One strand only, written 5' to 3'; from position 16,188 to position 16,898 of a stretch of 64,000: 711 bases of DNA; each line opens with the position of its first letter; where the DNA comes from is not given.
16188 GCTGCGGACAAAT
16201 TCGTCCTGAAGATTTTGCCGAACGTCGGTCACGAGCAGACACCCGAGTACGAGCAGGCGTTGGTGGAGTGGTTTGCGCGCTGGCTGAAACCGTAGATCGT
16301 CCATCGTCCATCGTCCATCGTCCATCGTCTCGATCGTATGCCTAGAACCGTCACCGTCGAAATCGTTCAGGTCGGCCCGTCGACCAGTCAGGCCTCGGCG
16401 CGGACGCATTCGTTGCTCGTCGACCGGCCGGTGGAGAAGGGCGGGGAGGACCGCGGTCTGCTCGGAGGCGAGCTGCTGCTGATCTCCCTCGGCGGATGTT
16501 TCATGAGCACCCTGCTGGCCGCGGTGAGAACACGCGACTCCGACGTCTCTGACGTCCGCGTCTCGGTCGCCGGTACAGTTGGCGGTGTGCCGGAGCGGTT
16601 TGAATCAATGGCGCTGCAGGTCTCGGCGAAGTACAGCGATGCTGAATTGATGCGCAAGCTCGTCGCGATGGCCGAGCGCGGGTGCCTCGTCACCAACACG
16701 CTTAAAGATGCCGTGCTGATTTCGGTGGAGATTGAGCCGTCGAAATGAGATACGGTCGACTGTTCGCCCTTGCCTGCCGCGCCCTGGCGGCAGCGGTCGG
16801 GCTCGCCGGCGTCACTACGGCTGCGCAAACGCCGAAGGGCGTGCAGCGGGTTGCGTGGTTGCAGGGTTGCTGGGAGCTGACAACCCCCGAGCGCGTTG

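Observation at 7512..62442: Families of 6-9-nt tandem repeats populate spacers between intact genes and recur at distant loci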

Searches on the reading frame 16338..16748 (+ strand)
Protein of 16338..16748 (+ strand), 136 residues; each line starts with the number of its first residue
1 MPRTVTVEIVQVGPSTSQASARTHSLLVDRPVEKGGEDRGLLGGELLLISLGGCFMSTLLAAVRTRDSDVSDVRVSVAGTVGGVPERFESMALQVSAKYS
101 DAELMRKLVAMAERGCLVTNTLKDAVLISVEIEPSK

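Call 63: find_encoding_contigs(protein=window:16338-16748:+, flank=3000, max_places=8)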
Protein window:16338-16748:+ (136 aa): no gene with exactly this product is on record in the collection.
